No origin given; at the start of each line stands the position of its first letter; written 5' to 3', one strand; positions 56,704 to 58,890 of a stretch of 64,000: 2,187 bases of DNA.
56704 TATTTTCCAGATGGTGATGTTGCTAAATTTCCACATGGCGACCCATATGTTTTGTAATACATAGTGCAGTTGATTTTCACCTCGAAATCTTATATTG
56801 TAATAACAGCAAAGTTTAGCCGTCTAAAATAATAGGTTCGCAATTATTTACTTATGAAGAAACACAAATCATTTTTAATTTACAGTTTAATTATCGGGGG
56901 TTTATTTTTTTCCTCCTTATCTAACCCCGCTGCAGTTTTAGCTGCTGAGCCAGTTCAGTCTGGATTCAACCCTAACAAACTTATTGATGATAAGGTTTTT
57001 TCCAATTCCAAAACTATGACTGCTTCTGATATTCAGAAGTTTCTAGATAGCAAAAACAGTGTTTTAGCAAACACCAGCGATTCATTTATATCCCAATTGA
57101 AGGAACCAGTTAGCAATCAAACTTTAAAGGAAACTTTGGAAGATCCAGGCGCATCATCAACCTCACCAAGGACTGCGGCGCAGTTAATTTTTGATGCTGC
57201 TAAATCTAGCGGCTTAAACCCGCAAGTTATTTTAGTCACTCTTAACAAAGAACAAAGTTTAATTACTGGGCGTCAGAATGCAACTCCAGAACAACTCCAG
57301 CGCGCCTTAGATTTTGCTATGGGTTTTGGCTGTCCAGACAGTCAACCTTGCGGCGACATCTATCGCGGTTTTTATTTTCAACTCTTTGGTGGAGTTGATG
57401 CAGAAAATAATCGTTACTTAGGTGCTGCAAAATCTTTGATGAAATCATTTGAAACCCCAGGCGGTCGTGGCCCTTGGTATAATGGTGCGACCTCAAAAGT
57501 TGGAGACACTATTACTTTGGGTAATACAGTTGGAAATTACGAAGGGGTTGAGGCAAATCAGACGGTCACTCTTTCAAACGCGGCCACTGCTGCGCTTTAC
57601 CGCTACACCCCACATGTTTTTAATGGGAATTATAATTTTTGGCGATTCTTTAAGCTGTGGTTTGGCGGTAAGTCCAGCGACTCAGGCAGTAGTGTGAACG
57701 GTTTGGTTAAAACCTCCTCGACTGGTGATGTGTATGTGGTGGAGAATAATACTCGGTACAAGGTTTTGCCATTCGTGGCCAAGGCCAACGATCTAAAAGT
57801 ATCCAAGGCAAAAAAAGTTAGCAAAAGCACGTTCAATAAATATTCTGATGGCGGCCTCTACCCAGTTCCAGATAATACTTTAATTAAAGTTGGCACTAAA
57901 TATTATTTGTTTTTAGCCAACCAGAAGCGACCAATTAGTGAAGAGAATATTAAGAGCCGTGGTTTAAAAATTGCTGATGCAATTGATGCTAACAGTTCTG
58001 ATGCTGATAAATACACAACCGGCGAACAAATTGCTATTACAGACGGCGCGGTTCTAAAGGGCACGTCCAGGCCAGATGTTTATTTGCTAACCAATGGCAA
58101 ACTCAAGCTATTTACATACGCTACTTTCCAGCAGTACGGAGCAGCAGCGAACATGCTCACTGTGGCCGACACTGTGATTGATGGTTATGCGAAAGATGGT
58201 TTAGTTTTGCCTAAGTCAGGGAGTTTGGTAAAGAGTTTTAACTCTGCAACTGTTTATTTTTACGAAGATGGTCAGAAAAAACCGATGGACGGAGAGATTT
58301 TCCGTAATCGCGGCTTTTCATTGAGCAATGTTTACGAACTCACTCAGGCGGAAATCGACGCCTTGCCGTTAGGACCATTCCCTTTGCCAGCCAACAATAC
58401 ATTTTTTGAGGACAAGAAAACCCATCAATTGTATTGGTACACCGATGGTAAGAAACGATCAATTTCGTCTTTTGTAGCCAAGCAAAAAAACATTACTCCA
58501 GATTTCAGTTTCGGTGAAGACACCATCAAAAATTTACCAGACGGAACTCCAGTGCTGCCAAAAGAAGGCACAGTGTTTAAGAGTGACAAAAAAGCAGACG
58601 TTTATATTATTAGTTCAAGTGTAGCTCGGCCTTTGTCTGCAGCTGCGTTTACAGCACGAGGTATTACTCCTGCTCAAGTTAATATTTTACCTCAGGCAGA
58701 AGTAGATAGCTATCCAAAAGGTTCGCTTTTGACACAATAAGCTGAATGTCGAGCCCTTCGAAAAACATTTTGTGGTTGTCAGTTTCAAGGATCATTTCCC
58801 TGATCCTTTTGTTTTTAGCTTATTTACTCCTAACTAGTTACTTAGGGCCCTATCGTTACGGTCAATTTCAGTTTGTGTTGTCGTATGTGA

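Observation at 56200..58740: Shared ~57 aa repeat module on an S8 subtilase and the adjacent 628 aa secreted protein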

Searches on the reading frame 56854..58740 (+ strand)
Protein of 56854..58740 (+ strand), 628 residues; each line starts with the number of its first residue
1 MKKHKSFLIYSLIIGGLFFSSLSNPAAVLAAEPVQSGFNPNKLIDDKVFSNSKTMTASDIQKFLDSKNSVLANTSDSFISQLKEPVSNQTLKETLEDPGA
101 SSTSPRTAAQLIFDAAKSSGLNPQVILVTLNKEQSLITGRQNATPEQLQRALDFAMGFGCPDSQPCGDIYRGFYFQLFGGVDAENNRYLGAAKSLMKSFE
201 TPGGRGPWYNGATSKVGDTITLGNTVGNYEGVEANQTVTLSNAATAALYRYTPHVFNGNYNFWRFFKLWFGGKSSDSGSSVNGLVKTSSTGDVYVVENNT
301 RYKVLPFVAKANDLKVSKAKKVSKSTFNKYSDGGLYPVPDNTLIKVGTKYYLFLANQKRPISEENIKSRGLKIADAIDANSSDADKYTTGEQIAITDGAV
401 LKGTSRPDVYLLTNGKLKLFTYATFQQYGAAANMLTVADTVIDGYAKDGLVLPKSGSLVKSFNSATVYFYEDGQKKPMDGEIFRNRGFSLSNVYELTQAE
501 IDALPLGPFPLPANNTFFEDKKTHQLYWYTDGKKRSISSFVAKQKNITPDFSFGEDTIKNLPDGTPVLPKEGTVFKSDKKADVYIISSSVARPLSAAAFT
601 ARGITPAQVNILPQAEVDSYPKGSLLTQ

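Call 3: search_protein_families(library=pfam, proteins=[window:56854-58740:+], max_evalue=1)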
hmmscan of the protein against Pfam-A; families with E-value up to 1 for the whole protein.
window:56854-58740:+ (628 aa): 0 families

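Call 4: search_protein_families(library=ncbifam, proteins=[window:56854-58740:+], max_evalue=1)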
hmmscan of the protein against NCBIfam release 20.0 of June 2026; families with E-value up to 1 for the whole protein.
window:56854-58740:+ (628 aa): 0 families

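Call 7: search_solved_structures(query=window:56854-58740:+, max_evalue=10, show_alignments=2)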
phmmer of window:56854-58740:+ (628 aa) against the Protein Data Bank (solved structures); distinct sequences matched with E-value up to 10: 1.
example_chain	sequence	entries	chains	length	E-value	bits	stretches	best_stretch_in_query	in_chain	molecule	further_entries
9evs_I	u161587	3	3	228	0.65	11.7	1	274-379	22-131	uS10m | Small ribosomal subunit protein uS10 domain-containing protein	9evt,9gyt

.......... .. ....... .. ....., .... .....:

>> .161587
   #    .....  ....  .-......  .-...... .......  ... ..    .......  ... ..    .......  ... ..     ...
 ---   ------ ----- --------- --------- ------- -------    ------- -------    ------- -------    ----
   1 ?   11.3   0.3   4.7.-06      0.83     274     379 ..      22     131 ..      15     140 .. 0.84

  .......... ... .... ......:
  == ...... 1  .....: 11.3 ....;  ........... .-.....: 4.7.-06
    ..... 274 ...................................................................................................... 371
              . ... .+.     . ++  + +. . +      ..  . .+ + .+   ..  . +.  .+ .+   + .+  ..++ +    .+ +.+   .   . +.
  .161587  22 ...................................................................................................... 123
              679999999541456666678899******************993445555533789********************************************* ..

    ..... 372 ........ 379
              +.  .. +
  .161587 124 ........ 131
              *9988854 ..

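Call 8: find_homologous_proteins(query=window:56854-58740:+)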
Query window:56854-58740:+ (628 aa): 661 proteins with E <= 0.001 among 8000 candidates; the best 120 are listed.
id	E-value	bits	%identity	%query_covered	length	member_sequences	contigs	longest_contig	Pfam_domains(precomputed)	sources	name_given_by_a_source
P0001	0.0e+0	1172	82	99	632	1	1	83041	-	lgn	-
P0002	0.0e+0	1141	79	100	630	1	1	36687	-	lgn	-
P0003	0.0e+0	1134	79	100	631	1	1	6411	-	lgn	-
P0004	0.0e+0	1038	74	100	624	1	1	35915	-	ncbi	-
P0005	0.0e+0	1024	74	100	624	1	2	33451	-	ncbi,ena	-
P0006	1.5e-293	993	71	100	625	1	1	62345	-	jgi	jgi:hypothetical protein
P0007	1.5e-292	990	68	100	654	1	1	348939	-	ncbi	-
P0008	3.9e-285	965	68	100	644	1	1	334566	-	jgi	jgi:hypothetical protein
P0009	1.8e-281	953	68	100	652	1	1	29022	-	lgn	-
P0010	3.3e-278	942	66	100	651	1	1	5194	-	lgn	-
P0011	7.9e-277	938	66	100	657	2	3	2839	-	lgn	-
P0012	7.7e-276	935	66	100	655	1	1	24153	-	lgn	-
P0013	2.3e-275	933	66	100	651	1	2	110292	-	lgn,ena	-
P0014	6.0e-275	932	67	100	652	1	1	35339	-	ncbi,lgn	-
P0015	2.8e-274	929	66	100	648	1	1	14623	-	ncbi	-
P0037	4.1e-211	721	55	100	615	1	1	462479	-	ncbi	-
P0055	4.9e-186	638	50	100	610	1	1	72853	-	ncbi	-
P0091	1.7e-175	603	42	100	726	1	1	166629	-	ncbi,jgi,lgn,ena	ncbi:MAG: hypothetical protein WC052_03595 [Patescibacteria group bacterium]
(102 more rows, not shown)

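Call 13: search_solved_structures(query=A1, max_evalue=10, show_alignments=3)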
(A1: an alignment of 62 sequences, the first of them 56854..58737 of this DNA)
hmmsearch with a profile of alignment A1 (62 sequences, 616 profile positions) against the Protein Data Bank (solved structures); distinct sequences matched with E-value up to 10: 1.
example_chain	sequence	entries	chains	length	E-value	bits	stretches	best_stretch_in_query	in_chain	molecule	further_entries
6xl5_G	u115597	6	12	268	0.71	11.4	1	415-540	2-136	MerR family transcriptional regulator EcmrR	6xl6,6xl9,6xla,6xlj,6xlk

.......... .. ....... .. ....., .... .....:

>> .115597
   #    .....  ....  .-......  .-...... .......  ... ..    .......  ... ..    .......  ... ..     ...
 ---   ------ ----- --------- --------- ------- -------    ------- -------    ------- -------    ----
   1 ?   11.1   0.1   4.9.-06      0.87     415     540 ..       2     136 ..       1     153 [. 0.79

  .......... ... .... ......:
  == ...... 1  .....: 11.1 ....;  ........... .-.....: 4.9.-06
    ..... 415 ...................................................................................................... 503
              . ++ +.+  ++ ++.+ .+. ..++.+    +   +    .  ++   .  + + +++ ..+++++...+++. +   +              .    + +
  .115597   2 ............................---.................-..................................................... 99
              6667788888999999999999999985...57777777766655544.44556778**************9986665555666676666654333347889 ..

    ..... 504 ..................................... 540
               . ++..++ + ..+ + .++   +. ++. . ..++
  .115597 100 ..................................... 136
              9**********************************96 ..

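Call 14: search_protein_families(library=pfam, alignment_id=A1, max_evalue=1)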
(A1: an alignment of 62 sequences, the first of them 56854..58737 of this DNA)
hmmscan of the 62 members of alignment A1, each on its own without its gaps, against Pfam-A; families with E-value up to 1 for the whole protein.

A. member 1, window:56854-58737:+ (628 aa): 0 families

B. families by the number of members that match (of 62 scanned): 18 families
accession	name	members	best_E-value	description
PF05108.18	T7SS_ESX1_EccB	6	0.0061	Type VII secretion system ESX-1, transport TM domain B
PF24253.1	DUF7454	3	0.019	Domain of unknown function (DUF7454)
PF08498.15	Sterol_MT_C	3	0.21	Sterol methyltransferase C-terminal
PF25485.1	DUF7908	2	0.021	Domain of unknown function (DUF7908)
PF25550.1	DUF7928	2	0.024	Domain of unknown function (DUF7928)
PF25744.1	T4_Y13H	1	0.0013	Bacteriophage T4 Y13H protein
PF20701.3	HetE-N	1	0.013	Het-E N-terminal domain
PF08883.16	DOPA_dioxygen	1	0.018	Dopa 4,5-dioxygenase family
PF24044.1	DUF7353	1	0.02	Domain of unknown function (DUF7353)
PF23491.1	bPH_8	1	0.065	SunI-like bacterial PH domain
PF13621.12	Cupin_8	1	0.083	Cupin-like domain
PF04625.18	DEC-1_N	1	0.14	DEC-1 protein, N-terminal region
PF11632.14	LcnG-beta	1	0.19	Lactococcin G-beta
PF20297.4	MSSS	1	0.21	MutS2 and Smr-associated SH3 domain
PF04945.19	YHS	1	0.22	YHS domain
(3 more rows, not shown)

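Call 18: predict_structure(alignment_id=A1)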
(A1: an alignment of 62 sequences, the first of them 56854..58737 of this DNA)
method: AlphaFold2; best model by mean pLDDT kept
length: 628 residues; sequences in the alignment: 62
mean_pLDDT: 89.9   pTM: 0.48
mean pLDDT of the five models: 89.9, 89.2, 88.7, 88.7, 87.2
residues with pLDDT >= 90: 456; 70-90: 131; 50-70: 21; < 50: 20
segments of 3 or more residues with pLDDT < 50: 1-5, 24-28, 273-282
pLDDT, mean of each block of 10 residues (from residue 1): 54 70 52 83 92 95 96 97 96 96 96 98 97 94 94 85 71 96 91 95 91 87 83 88 93 89 92 46 76 84 94 89 88 89 95 91 86 95 95 86 96 93 94 91 93 95 94 93 94 93 94 96 96 96 96 91 96 97 96 96 96 96 93
secondary structure, 60 per line:
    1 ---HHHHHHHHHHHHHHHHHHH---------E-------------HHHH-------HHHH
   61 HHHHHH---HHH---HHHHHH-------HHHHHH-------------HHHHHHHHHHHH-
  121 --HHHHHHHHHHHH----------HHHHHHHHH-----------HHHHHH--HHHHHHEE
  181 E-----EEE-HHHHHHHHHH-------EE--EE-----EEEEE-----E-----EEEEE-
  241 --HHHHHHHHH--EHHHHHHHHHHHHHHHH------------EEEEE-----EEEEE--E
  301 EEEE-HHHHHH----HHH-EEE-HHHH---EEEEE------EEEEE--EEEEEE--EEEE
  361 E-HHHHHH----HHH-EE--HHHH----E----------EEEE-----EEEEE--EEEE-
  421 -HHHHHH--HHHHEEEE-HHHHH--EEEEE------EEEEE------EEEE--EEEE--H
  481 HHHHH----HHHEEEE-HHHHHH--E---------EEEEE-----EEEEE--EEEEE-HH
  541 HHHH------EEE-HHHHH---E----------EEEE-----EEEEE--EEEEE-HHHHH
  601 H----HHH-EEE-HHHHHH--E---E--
elements in order: H4-22 H46-49 H57-66 H76-81 H89-94 H108-119 H123-134 H145-153 H165-170 H173-178 E179-181 E187-189 H191-200 E219-223 E235-239 H243-251 H255-270 E283-287 E293-297 E300-304 H306-311 E320-322 H324-327 E331-335 E342-346 E349-354 E357-361 H363-368 H381-384 E400-403 E409-413 E416-419 H422-427 H430-433 E434-437 H439-443 E446-450 E457-461 E468-471 E474-477 H480-485 E493-496 H498-503 E516-520 E526-530 E533-537 H539-544 E551-553 H555-559 E574-577 E583-587 E590-594 H596-601 E610-612 H614-619

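Call 21: fold_search(model_id=the predicted structure, library=pdb)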
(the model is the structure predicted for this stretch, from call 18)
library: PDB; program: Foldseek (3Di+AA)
matches with E <= 10: 424; with E <= 0.001: 11
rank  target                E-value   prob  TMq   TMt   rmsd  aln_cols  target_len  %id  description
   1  7nps_B1               5.4e-09  1.00  0.11  0.15  34.5       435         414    9  Structure of the periplasmic assembly from the ESX-5 inner membrane complex, C1 model (released 2021-05-26)
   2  7np7_B1               8.7e-09  1.00  0.10  0.13  34.6       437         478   10  Structure of an intact ESX-5 inner membrane complex, Composite C1 model (released 2021-06-02)
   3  7nps_B4               1.9e-08  1.00  0.10  0.14  36.2       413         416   14  Structure of the periplasmic assembly from the ESX-5 inner membrane complex, C1 model (released 2021-05-26)
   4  3x3n                  4.7e-08  1.00  0.11  0.15  35.0       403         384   10  Crystal structure of EccB1 of Mycobacterium tuberculosis in spacegroup P21 (released 2015-12-09)
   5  7np7_B4               7.2e-08  1.00  0.11  0.13  35.3       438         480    9  Structure of an intact ESX-5 inner membrane complex, Composite C1 model (released 2021-06-02)
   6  5ebd                  1.4e-07  1.00  0.10  0.15  35.2       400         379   11  Crystal structure of EccB1 of Mycobacterium tuberculosis in spacegroup P21 (state IV) (released 2016-02-17)
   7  3x3m                  1.5e-07  1.00  0.11  0.15  35.8       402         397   11  Crystal structure of EccB1 of Mycobacterium tuberculosis in spacegroup P212121 (released 2015-12-09)
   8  5ebc                  1.8e-07  1.00  0.10  0.15  30.2       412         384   11  Crystal structure of EccB1 of Mycobacterium tuberculosis in spacegroup P21 (state III) (released 2016-02-17)
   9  4kk7                  3.3e-07  1.00  0.10  0.14  35.8       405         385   11  Structure of EccB1 from the type VII (ESX-1) secretion system of Mycobacterium tuberculosis. (released 2013-06-19)
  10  5cyu                  2.1e-06  1.00  0.10  0.15  35.6       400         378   11  Structure of the soluble domain of EccB1 from the Mycobacterium smegmatis ESX-1 secretion system. (released 2015-08-12)
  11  6sgy_A                2.9e-06  1.00  0.11  0.15  34.2       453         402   12  Structure of EccB3 dimer from the ESX-3 core complex (released 2019-10-09)
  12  1gxd_B                1.7e-02  0.16  0.07  0.07  19.7       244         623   11  proMMP-2/TIMP-2 complex (released 2002-07-09)
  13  3v6n_A                2.4e-02  0.11  0.06  0.11  20.9       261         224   12  Crystal structure of a plant albumin from Cicer Arietinum showing hemagglutination (released 2012-01-04)
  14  3qi0_A                2.7e-02  0.12  0.07  0.10  25.2       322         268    8  Structural, thermodynamic and kinetic analysis of the picomolar binding affinity interaction of the beta-lactamase inh (released 2011-07-20)
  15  1qhu                  3.7e-02  0.08  0.06  0.08  24.4       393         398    9  MAMMALIAN BLOOD SERUM HAEMOPEXIN DEGLYCOSYLATED AND IN COMPLEX WITH ITS LIGAND HAEM (released 1999-10-06)
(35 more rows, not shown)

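Call 41: find_encoding_contigs(protein=P0091, flank=6000, max_places=2)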
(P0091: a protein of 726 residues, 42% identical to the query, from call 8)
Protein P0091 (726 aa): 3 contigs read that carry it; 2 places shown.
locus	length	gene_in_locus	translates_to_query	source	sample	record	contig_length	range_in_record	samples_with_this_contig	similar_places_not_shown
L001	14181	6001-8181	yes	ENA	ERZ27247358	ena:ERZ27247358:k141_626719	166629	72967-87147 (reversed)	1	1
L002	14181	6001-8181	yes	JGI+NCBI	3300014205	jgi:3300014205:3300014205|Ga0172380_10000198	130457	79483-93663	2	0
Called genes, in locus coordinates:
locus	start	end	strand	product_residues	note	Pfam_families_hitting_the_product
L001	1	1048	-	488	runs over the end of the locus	PF03193:RsgA_GTPase (faint), PF00005:ABC_tran, PF02367:TsaE (faint), PF02463:SMC_N (faint), PF13191:AAA_16 (faint), PF13401:AAA_22 (faint), PF13304:AAA_21 (weak), PF00005:ABC_tran, +4 more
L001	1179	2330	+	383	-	PF26514:DUF8173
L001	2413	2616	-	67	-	-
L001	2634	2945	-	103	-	PF06210:DUF1003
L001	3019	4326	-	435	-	PF01595:CNNM, PF00571:CBS, PF03471:CorC_HlyC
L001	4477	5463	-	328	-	-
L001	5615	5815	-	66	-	PF00313:CSD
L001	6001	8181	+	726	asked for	-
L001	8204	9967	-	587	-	PF01471:PG_binding_1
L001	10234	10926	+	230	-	-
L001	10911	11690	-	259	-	PF05675:DUF817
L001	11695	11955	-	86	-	PF07866:DUF1653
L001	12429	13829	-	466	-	-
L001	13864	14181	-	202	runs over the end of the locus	PF13563:2_5_RNA_ligase2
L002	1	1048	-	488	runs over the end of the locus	PF03193:RsgA_GTPase (faint), PF00005:ABC_tran, PF02367:TsaE (faint), PF02463:SMC_N (faint), PF13191:AAA_16 (faint), PF13401:AAA_22 (faint), PF13304:AAA_21 (weak), PF00005:ABC_tran, +4 more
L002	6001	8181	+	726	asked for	-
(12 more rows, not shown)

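Call 42: find_encoding_contigs(protein=P0037, flank=7000, max_places=1)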
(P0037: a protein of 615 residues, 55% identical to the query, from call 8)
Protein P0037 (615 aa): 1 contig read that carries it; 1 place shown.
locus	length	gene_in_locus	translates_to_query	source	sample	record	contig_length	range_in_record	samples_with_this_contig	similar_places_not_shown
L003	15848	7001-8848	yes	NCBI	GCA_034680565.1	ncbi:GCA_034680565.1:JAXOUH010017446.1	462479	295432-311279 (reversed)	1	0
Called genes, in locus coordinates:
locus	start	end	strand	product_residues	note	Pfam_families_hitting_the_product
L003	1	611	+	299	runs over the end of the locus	PF00535:Glycos_transf_2, PF10111:Glyco_tranf_2_2, PF13641:Glyco_tranf_2_3, PF13506:Glyco_transf_21 (faint), PF02709:Glyco_transf_7C (weak)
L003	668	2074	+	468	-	PF04203:Sortase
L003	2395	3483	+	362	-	-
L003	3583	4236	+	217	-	-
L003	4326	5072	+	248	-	PF00535:Glycos_transf_2, PF10111:Glyco_tranf_2_2, PF13641:Glyco_tranf_2_3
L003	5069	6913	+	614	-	PF00082:Peptidase_S8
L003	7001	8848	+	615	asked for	-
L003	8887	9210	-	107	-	-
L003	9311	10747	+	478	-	PF01943:Polysacc_synt, PF13440:Polysacc_synt_3, PF03023:MurJ (weak), PF01554:MatE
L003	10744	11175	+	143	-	PF01467:CTP_transf_like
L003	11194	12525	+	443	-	-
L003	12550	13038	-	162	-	-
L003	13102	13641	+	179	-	PF01625:PMSR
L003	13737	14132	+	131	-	PF01641:SelR, PF08271:Zn_Ribbon_TF (faint)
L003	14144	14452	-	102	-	-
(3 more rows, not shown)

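Call 43: find_encoding_contigs(protein=P0055, flank=7000, max_places=1)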
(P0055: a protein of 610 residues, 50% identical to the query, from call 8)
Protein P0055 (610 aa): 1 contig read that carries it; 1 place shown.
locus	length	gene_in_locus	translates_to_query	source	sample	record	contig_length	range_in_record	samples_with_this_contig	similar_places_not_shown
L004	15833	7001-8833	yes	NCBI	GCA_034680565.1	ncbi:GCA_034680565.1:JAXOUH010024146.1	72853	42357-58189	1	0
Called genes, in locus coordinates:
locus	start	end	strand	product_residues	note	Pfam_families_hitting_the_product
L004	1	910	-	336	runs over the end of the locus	PF01073:3Beta_HSD, PF01370:Epimerase, PF02719:Polysacc_synt_2, PF04321:RmlD_sub_bind, PF07993:NAD_binding_4, PF13460:NAD_binding_10, PF16363:GDP_Man_Dehyd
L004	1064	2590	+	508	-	PF04203:Sortase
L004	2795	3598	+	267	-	-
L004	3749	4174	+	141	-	-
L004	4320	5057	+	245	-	PF00535:Glycos_transf_2, PF10111:Glyco_tranf_2_2, PF13641:Glyco_tranf_2_3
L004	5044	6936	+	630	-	PF00082:Peptidase_S8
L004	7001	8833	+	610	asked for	-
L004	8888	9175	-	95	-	-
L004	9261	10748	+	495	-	PF01943:Polysacc_synt, PF13440:Polysacc_synt_3, PF03023:MurJ (weak)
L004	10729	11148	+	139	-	PF01467:CTP_transf_like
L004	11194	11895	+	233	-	PF20582:UPF0758_N, PF04002:RadC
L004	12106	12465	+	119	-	PF02604:PhdYeFM_antitox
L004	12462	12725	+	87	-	PF05016:ParE_toxin (weak)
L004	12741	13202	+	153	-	PF13456:RVT_3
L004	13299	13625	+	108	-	-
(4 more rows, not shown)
